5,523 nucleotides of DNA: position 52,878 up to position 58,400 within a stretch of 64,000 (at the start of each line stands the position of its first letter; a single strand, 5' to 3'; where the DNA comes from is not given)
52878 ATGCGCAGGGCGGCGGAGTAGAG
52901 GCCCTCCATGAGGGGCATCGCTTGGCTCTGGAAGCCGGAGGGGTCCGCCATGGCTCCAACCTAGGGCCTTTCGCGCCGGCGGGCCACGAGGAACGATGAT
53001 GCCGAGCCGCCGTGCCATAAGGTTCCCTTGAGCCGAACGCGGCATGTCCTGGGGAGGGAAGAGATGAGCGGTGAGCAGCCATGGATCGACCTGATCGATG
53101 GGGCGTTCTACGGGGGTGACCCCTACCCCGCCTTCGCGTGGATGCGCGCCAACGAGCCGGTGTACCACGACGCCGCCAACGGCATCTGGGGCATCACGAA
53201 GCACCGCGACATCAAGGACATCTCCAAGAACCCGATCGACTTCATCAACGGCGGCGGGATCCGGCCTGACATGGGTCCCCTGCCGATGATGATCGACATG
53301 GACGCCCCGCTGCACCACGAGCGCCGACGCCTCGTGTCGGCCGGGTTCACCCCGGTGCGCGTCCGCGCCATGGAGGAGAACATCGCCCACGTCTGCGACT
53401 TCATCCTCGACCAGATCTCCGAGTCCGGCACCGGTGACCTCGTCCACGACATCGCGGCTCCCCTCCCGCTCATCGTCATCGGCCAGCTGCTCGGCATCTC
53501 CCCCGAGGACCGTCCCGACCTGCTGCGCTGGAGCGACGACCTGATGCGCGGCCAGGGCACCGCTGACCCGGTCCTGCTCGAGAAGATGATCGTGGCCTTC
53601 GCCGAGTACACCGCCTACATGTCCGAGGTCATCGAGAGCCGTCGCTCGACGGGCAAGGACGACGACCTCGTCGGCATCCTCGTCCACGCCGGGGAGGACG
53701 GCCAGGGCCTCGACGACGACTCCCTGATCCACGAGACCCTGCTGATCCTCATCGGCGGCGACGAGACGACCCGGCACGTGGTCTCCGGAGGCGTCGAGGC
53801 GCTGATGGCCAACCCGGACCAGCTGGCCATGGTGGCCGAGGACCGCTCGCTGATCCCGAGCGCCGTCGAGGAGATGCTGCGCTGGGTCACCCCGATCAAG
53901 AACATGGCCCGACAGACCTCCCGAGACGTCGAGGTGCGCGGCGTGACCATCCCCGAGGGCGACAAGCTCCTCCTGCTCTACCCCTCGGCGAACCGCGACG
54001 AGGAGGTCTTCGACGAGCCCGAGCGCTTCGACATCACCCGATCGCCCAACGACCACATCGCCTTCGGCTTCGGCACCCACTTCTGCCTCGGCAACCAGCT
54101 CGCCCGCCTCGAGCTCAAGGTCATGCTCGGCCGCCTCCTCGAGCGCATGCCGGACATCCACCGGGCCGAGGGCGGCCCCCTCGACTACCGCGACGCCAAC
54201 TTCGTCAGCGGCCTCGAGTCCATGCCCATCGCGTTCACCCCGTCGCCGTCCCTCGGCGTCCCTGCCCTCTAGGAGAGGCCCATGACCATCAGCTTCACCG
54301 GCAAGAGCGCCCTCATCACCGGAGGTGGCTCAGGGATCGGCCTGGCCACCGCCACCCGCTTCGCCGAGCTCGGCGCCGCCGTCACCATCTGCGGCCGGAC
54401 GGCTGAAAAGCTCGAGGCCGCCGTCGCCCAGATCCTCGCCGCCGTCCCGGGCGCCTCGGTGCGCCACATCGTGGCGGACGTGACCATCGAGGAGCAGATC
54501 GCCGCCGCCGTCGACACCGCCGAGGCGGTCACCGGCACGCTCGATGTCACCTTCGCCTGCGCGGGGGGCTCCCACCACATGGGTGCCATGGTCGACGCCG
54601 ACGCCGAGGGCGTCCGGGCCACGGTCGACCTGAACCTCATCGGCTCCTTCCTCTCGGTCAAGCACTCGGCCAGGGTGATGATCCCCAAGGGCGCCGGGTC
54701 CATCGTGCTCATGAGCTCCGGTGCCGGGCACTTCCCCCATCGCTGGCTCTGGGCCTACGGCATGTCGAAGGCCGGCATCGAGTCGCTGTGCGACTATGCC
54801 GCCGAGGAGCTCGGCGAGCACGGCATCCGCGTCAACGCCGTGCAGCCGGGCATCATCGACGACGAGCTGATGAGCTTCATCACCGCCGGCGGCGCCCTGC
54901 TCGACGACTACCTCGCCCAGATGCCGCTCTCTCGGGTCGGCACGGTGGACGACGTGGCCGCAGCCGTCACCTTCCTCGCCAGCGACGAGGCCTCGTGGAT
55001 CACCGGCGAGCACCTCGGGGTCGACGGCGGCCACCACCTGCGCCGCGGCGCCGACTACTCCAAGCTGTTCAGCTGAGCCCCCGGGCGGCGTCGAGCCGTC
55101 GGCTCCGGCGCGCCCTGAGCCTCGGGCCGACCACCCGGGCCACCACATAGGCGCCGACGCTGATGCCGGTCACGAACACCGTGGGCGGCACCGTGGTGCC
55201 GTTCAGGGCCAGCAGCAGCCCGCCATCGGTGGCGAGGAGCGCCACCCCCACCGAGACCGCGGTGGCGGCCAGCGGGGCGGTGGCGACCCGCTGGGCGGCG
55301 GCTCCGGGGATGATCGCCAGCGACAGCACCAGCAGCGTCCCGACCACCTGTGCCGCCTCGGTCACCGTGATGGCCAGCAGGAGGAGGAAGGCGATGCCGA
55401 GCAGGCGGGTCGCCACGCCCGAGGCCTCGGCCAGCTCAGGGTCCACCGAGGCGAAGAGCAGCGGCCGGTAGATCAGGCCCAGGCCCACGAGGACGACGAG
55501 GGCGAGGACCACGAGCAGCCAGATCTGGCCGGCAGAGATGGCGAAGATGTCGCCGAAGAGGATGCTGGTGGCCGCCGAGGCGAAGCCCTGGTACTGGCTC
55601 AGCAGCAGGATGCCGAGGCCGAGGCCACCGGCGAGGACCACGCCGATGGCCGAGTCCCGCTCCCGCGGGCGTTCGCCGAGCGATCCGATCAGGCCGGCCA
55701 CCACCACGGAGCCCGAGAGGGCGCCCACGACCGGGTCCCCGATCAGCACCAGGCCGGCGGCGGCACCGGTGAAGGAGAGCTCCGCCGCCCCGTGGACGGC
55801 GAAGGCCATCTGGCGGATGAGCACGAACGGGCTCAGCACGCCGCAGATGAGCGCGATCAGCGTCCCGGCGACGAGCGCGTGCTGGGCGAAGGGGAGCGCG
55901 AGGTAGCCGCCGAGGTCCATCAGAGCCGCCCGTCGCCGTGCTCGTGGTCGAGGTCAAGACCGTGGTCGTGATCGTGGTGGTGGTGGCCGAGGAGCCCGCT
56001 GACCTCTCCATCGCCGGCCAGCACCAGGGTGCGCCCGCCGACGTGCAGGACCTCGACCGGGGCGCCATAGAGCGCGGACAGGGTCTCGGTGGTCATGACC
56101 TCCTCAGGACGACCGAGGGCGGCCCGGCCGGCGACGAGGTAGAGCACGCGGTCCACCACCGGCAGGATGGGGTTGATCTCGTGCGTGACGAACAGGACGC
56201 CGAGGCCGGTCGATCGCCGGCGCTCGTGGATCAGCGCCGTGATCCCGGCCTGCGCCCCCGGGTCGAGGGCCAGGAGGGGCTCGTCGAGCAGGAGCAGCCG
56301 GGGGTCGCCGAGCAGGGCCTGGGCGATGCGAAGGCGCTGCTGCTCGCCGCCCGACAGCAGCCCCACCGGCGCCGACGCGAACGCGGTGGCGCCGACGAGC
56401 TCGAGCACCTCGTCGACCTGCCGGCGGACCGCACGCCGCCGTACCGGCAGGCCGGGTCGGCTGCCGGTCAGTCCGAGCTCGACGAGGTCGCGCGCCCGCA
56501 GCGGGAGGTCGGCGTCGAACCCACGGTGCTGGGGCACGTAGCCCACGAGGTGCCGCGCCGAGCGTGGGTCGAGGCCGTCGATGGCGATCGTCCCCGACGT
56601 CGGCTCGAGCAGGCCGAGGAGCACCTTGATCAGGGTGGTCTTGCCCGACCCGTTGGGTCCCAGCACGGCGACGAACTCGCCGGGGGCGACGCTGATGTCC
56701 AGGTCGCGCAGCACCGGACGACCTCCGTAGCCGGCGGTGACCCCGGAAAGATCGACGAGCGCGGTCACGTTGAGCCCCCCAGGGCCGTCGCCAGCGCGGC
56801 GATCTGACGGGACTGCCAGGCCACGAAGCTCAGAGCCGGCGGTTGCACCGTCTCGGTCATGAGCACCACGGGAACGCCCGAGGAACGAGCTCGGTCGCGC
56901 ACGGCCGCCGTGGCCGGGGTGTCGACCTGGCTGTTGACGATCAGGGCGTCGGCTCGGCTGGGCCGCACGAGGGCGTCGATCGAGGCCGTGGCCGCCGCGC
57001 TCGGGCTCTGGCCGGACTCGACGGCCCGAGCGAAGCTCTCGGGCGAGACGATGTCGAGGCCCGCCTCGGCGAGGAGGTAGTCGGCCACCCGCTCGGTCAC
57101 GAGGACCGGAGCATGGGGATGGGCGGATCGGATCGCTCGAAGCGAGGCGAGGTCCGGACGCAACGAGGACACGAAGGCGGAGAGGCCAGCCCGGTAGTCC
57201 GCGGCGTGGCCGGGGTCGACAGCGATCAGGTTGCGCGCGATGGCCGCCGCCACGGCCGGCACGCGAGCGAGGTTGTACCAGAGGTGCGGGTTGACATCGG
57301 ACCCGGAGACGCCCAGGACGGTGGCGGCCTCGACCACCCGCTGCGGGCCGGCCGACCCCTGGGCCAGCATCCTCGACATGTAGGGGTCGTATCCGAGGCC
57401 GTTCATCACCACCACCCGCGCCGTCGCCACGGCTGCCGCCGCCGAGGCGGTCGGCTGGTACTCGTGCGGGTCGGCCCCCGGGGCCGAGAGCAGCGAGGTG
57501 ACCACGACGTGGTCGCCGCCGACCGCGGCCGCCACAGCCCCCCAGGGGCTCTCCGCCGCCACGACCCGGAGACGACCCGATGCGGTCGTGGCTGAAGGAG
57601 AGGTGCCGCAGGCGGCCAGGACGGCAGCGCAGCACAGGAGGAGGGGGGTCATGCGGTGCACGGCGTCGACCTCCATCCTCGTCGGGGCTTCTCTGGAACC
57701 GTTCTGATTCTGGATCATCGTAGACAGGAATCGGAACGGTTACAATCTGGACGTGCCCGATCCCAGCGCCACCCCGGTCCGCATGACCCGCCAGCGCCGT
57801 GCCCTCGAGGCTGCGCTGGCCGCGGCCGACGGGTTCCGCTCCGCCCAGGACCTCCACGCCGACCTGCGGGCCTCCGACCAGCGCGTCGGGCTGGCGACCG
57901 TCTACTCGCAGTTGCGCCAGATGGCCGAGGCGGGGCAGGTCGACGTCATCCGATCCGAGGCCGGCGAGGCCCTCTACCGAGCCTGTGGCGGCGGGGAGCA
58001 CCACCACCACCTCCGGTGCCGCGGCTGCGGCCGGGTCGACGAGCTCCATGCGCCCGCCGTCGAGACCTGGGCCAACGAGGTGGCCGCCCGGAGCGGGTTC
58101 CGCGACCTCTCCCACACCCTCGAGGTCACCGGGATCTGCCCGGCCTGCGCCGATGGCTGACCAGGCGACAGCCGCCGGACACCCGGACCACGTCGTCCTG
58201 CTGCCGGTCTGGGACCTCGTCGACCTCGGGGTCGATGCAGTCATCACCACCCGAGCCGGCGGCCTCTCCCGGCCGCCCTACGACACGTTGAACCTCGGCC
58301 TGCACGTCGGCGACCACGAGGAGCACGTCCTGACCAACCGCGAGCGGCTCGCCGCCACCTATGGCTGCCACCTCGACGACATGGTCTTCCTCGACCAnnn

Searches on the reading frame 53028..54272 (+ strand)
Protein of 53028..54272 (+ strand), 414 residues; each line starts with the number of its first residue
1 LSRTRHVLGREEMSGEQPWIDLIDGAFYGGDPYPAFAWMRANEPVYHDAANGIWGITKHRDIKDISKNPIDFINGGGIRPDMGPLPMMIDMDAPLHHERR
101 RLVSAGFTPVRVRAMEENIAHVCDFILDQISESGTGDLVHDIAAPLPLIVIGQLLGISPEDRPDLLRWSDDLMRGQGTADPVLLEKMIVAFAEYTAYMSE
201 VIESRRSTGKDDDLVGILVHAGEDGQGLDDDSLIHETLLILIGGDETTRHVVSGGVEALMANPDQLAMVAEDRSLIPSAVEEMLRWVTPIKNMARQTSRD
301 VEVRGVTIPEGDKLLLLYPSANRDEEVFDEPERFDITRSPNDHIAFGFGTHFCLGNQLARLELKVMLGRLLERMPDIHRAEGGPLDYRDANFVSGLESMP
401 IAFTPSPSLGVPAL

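Call 74: search_protein_families(library=pfam, max_evalue=1e-8, proteins=[window:53028-54272:+])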
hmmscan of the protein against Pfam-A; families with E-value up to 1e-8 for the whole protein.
window:53028-54272:+ (414 aa): 1 family
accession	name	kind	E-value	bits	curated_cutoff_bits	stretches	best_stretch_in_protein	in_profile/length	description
PF00067.27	p450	-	2.6e-31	109.3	22.8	1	186-373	207-431/462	Cytochrome P450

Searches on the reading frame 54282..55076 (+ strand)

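Call 74: search_protein_families(library=pfam, max_evalue=1e-8, proteins=[window:54282-55076:+])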
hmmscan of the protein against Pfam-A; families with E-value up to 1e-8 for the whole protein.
window:54282-55076:+ (264 aa): 2 families
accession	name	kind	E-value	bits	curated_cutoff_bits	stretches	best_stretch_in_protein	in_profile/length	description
PF13561.12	adh_short_C2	-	2.6e-58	197.8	27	1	17-252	6-236/236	Enoyl-(Acyl carrier protein) reductase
PF00106.31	adh_short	-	2.2e-45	155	26.6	1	8-197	1-187/195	short chain dehydrogenase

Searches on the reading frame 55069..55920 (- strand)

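Call 75: search_protein_families(library=pfam, max_evalue=1e-8, proteins=[window:55069-55920:-])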
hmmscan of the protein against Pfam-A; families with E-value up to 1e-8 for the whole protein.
window:55069-55920:- (283 aa): 1 family
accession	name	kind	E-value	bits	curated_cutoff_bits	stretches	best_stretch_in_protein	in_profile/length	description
PF00950.22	ABC-3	-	1.6e-41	143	20.1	1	10-261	3-254/258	ABC 3 transport family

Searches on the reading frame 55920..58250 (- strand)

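Call 75: search_protein_families(library=pfam, max_evalue=1e-8, proteins=[window:55920-58250:-])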
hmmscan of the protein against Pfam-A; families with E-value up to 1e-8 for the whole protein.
window:55920-58250:- (776 aa): 2 families
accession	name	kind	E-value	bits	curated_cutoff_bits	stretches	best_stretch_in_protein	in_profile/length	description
PF00005.33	ABC_tran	-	1.2e-30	107.3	25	1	514-659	1-136/137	ABC transporter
PF13304.12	AAA_21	-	1.5e-10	42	27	0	526-548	1-23/304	AAA domain, putative AbiEii toxin, Type IV TA system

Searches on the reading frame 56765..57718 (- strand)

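Call 75: search_protein_families(library=pfam, max_evalue=1e-8, proteins=[window:56765-57718:-])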
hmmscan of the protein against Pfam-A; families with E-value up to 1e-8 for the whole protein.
window:56765-57718:- (317 aa): 1 family
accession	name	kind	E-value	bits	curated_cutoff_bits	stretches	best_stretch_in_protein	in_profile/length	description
PF01297.22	ZnuA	-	1.1e-47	163.2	29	1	52-312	1-263/263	Zinc-uptake complex component A periplasmic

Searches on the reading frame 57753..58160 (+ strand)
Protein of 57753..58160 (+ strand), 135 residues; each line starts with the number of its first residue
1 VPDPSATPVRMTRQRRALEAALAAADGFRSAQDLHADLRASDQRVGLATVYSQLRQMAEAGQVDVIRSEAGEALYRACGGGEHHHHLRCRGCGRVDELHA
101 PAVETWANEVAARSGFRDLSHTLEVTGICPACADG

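Call 75: search_protein_families(library=pfam, max_evalue=1e-8, proteins=[window:57753-58160:+])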
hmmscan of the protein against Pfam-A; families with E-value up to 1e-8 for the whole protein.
window:57753-58160:+ (135 aa): 1 family
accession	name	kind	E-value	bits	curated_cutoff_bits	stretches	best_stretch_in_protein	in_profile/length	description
PF01475.25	FUR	-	1.1e-28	100.2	23.1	1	9-125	4-120/121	Ferric uptake regulator family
